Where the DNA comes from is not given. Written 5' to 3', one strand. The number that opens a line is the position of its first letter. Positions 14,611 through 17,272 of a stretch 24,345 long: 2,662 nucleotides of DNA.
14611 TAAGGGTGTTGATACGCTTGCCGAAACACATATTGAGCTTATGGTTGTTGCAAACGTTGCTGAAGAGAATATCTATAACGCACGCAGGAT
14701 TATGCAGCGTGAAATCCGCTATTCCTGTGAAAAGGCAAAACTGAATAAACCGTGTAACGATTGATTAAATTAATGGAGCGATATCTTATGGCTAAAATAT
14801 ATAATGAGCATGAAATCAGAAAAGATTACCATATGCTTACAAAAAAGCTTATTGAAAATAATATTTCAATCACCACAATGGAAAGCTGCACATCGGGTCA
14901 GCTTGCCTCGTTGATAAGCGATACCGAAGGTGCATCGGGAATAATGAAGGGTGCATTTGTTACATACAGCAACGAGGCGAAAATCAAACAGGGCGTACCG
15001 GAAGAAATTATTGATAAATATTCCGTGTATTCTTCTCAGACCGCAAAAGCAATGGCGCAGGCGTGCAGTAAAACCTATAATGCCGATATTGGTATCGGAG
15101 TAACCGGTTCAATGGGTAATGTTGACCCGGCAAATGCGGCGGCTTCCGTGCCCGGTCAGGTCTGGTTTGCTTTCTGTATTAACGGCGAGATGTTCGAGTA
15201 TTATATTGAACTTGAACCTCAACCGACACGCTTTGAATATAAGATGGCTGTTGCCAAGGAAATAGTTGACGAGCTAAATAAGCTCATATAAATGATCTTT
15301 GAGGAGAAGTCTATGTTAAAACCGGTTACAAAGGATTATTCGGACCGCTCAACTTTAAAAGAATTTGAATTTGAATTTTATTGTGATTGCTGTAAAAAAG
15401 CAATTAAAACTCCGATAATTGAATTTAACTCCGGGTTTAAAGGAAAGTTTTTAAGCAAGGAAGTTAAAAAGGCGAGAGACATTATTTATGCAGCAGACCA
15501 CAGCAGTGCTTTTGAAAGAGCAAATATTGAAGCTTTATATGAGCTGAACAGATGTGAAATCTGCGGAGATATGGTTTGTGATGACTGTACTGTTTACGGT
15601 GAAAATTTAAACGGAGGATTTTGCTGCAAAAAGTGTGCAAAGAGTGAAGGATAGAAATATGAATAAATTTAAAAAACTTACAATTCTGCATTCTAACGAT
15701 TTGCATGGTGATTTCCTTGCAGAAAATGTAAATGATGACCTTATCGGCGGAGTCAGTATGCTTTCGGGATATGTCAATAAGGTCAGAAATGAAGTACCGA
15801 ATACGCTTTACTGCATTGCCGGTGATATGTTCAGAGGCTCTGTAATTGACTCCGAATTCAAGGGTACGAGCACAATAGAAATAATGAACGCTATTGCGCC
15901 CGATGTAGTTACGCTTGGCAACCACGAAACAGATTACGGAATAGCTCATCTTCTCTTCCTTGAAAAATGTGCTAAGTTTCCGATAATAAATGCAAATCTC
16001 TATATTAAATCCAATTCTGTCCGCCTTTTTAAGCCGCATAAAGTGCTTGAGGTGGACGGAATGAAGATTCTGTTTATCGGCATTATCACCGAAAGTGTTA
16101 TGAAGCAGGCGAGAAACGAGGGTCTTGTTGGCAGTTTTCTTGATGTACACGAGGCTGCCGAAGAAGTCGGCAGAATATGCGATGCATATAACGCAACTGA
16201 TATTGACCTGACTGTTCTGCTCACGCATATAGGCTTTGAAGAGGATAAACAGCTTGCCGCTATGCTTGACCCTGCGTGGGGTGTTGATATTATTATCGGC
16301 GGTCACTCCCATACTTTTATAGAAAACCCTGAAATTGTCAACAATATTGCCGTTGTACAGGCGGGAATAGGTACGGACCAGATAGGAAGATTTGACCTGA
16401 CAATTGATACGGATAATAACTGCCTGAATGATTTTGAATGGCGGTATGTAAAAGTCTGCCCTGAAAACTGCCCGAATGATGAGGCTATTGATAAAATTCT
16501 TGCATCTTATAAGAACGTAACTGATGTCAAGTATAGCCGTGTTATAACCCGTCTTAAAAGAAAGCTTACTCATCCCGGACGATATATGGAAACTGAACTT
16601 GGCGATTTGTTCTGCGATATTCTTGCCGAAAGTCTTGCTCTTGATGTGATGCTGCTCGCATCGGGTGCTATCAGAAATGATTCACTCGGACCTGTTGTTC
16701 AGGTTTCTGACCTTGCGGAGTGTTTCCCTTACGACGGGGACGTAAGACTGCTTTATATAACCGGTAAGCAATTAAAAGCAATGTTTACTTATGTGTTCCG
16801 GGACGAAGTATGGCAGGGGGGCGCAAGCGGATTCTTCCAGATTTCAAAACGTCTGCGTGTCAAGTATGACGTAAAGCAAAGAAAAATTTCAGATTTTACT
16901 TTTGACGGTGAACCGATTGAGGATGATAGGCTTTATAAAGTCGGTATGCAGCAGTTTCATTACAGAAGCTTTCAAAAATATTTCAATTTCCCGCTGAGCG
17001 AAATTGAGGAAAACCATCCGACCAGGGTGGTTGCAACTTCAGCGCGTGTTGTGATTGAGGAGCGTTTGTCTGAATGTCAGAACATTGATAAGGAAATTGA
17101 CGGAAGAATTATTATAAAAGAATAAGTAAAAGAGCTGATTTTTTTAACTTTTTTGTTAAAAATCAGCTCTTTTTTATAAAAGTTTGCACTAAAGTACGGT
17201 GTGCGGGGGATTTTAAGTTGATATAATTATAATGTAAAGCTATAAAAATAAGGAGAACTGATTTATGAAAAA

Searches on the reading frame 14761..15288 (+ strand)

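Call 29: search_protein_families(library=pfam, proteins=[window:14761-15288:+], max_evalue=0.01)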
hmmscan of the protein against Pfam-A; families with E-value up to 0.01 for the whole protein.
window:14761-15288:+ (176 aa): 2 families
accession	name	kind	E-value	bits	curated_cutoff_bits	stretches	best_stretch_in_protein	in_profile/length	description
PF02464.23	CinA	-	1e-29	103.6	23.5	1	25-172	7-151/155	Competence-damaged protein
PF06787.16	HcgF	-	0.0098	16.1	25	0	80-120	70-114/163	FeGP cofactor biosynthesis protein HcgF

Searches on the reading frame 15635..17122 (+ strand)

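Call 29: search_protein_families(library=pfam, proteins=[window:15635-17122:+], max_evalue=0.01)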
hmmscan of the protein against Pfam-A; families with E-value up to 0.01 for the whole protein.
window:15635-17122:+ (496 aa): 3 families
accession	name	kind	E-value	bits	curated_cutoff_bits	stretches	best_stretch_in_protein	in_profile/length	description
PF02872.23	5_nucleotid_C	-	1.3e-16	61.6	23.6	1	312-442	13-146/158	5'-nucleotidase, C-terminal domain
PF00149.33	Metallophos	-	2.7e-10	41.4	21.5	1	16-227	2-190/191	Calcineurin-like phosphoesterase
PF09587.15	PGA_cap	-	0.0022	18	27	1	81-228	70-233/255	Bacterial capsule synthesis protein PGA_cap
